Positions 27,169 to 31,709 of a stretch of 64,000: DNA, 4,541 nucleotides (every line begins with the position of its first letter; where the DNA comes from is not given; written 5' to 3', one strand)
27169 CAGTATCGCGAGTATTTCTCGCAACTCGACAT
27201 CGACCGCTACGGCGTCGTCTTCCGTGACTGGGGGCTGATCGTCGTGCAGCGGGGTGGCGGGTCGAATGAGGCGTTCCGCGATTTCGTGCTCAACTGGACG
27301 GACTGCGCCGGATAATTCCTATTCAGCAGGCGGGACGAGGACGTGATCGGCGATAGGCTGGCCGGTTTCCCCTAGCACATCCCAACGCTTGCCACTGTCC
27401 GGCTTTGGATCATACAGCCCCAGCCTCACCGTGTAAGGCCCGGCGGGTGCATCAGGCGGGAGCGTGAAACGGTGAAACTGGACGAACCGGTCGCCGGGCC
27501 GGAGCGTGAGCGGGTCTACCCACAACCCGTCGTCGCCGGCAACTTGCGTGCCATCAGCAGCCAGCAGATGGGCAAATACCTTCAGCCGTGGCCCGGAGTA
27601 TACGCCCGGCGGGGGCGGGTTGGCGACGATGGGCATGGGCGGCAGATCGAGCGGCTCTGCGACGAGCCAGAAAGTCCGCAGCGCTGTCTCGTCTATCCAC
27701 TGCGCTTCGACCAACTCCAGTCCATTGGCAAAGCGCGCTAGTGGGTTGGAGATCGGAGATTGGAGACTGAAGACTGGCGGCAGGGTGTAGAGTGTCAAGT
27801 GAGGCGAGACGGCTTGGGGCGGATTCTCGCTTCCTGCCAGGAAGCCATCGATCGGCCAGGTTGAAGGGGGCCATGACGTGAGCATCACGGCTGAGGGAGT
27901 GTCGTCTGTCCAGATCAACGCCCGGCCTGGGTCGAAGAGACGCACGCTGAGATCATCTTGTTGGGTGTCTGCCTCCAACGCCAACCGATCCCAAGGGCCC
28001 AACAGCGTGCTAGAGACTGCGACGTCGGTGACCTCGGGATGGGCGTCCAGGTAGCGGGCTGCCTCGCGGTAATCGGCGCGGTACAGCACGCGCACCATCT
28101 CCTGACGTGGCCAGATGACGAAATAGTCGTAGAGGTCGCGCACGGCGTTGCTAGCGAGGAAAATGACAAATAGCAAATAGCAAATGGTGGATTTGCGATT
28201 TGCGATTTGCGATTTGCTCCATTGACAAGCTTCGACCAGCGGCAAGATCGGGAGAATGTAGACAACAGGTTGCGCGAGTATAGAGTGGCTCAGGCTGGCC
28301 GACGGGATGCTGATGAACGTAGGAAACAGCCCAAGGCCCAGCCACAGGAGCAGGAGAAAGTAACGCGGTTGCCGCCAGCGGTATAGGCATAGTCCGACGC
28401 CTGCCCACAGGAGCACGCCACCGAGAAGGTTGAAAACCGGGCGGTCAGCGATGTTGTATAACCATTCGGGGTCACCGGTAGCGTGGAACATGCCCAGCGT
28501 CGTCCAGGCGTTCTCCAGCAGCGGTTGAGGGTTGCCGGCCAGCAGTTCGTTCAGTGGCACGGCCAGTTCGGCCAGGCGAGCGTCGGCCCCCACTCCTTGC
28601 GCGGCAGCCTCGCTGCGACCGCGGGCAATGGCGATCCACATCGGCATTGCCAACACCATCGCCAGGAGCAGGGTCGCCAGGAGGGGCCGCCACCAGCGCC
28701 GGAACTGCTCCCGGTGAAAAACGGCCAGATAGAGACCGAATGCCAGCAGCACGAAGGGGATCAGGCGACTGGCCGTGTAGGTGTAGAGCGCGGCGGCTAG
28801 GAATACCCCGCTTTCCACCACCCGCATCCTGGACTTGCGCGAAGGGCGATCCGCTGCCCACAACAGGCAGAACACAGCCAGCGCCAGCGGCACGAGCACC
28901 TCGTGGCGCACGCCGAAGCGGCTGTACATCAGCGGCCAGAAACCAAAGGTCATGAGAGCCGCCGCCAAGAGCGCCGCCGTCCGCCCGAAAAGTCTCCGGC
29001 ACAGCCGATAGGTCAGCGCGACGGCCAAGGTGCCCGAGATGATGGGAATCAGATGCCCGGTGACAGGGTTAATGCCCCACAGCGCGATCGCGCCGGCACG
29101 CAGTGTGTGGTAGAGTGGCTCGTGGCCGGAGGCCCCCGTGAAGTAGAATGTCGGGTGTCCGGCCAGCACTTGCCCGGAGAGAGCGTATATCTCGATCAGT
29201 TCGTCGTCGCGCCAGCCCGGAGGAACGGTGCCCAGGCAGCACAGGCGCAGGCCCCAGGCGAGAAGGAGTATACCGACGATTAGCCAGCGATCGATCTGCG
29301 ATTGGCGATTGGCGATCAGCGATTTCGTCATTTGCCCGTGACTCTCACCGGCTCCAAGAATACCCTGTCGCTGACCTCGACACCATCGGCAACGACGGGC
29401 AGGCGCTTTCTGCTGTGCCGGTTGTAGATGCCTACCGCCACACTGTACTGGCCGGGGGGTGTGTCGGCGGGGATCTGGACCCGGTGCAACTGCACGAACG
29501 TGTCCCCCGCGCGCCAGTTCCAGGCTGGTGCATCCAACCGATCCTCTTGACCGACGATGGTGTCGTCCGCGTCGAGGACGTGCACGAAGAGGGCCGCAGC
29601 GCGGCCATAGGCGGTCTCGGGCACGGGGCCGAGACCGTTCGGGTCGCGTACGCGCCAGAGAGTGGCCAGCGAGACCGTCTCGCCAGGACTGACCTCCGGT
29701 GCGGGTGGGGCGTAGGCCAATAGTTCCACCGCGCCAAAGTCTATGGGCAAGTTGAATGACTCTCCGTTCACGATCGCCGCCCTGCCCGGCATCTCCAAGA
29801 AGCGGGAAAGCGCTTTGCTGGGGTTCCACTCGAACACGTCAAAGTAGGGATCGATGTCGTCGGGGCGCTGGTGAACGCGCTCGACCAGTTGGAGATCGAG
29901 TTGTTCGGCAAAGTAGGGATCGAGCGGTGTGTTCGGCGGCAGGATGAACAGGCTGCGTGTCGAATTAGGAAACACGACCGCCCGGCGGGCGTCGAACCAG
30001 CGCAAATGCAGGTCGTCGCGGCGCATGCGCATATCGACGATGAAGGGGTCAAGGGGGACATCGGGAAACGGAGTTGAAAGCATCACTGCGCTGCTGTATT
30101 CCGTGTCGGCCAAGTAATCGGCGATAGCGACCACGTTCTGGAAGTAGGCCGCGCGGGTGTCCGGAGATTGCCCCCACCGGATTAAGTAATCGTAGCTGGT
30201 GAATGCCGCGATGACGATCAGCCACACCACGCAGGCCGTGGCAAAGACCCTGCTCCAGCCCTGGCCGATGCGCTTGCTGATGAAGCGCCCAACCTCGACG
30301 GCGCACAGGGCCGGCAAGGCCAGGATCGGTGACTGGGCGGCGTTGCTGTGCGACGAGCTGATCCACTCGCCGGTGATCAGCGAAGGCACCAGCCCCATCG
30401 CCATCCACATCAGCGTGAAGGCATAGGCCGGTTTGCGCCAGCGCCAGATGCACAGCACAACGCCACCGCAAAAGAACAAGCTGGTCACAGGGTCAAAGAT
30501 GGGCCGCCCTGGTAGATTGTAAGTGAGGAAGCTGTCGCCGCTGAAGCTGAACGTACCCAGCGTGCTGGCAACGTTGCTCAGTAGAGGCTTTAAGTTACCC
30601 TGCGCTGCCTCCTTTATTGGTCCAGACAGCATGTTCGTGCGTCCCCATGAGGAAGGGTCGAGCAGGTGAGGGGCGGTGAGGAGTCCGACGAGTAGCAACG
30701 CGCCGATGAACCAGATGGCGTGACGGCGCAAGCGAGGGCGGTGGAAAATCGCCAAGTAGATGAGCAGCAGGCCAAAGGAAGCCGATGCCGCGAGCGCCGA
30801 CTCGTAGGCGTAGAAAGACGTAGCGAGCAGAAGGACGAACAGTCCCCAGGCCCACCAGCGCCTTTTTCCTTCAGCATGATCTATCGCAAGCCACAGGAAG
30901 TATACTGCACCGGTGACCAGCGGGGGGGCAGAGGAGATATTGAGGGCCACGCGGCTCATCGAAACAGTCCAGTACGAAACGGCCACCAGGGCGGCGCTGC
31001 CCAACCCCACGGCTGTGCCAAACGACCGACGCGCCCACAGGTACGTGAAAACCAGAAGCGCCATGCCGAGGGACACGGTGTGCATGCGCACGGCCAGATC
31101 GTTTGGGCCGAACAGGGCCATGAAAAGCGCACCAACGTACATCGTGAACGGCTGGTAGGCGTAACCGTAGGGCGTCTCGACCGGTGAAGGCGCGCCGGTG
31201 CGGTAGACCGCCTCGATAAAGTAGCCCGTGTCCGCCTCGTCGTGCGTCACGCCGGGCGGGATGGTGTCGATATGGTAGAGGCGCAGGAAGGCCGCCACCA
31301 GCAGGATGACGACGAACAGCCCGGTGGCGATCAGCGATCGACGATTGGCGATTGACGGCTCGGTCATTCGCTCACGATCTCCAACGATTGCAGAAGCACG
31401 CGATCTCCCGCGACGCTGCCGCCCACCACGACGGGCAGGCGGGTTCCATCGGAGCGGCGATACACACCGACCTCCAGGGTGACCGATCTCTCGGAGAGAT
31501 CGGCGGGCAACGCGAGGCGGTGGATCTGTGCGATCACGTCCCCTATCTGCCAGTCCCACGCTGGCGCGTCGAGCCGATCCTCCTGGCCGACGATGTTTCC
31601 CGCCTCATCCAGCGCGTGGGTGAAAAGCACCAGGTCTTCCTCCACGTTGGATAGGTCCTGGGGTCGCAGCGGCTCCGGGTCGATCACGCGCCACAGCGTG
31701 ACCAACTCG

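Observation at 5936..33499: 27.5-kb locus packed with ten GT-C-type membrane glycosyltransferases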

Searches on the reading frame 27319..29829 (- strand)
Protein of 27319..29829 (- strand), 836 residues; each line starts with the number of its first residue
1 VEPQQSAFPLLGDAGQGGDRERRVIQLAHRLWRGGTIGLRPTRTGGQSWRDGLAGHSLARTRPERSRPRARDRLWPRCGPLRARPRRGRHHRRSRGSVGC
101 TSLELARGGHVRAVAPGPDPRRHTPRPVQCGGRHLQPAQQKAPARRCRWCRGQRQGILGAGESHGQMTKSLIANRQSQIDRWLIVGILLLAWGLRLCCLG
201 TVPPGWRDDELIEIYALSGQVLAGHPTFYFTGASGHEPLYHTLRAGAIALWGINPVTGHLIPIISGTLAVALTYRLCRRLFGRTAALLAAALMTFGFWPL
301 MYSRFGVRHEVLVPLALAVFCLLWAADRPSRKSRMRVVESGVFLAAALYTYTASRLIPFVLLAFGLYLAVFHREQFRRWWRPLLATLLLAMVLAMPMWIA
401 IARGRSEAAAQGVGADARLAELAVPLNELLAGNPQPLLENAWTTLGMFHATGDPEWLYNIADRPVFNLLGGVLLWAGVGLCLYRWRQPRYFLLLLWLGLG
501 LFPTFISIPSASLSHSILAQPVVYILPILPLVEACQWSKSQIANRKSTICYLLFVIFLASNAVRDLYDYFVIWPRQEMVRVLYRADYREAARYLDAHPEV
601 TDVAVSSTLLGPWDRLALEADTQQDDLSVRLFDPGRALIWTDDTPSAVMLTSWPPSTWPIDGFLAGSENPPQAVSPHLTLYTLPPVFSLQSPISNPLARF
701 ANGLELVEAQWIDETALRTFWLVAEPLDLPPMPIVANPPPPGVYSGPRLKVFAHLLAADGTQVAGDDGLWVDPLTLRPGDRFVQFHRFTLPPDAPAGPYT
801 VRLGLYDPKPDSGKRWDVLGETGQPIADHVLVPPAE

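Call 4: search_protein_families(library=pfam, proteins=[window:27319-29829:-], max_evalue=0.01)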
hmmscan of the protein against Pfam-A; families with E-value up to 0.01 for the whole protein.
window:27319-29829:- (836 aa): 1 family
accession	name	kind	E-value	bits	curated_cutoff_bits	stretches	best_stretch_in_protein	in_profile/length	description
PF13231.12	PMT_2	-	4.2e-08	34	26.1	1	239-398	5-158/160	Dolichyl-phosphate-mannose-protein mannosyltransferase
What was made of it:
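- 27319..29331 (-): GTC6: PMT_2 GT-C with C-dom at 27322-27759. PMT_2 at 34 bits (call 4).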

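Call 13: search_protein_families(library=ncbifam, proteins=[window:27319-29829:-], max_evalue=0.01)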
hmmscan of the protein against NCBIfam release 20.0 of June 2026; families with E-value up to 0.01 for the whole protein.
window:27319-29829:- (836 aa): 2 families
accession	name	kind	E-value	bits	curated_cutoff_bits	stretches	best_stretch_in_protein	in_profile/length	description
TIGR03663.1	TIGR03663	subfamily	1.3e-06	27.7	126.25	1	236-370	51-183/435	flippase activity-associated protein Agl23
TIGR04154.1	archaeo_STT3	subfamily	0.0004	18.9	450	1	257-360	97-217/831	oligosaccharyl transferase, archaeosortase A system-associated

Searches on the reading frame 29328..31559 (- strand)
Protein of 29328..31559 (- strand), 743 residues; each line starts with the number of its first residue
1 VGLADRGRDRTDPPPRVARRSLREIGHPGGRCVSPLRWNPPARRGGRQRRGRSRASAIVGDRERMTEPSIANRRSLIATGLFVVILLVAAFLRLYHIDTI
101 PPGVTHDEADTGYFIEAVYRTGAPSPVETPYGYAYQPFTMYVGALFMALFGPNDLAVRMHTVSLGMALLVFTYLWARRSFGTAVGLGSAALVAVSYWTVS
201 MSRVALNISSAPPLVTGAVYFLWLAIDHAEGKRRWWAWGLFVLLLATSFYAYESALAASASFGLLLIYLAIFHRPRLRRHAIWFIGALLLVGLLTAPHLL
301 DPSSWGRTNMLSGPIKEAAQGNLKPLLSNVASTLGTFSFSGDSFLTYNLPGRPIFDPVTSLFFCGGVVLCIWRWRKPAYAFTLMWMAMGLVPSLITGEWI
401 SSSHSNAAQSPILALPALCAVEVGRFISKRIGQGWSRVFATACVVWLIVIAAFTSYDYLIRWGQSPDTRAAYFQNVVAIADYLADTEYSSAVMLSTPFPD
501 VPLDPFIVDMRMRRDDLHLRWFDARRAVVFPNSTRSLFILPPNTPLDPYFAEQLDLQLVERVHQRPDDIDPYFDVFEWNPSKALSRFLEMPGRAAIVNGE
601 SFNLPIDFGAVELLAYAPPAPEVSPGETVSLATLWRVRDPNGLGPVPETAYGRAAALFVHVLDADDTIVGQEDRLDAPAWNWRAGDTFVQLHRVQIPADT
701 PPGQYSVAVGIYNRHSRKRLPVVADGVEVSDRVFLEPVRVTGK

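Call 4: search_protein_families(library=pfam, proteins=[window:29328-31559:-], max_evalue=0.01)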
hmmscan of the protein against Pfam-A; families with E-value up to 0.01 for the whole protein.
window:29328-31559:- (743 aa): 1 family
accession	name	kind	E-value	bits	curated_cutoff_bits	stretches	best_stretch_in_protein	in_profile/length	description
PF13231.12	PMT_2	-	2e-11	44.8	26.1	1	137-299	4-158/160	Dolichyl-phosphate-mannose-protein mannosyltransferase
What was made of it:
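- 29328..31367 (-): GTC7: PMT_2 GT-C with C-dom at 29331-29759. PMT_2 at 44.8 bits (call 4).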

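Call 13: search_protein_families(library=ncbifam, proteins=[window:29328-31559:-], max_evalue=0.01)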
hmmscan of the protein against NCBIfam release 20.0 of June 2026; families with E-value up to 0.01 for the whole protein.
window:29328-31559:- (743 aa): 1 family
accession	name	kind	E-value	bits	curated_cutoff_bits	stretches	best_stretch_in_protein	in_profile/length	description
TIGR03663.1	TIGR03663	subfamily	2.1e-07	30.3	126.25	1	81-270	3-182/435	flippase activity-associated protein Agl23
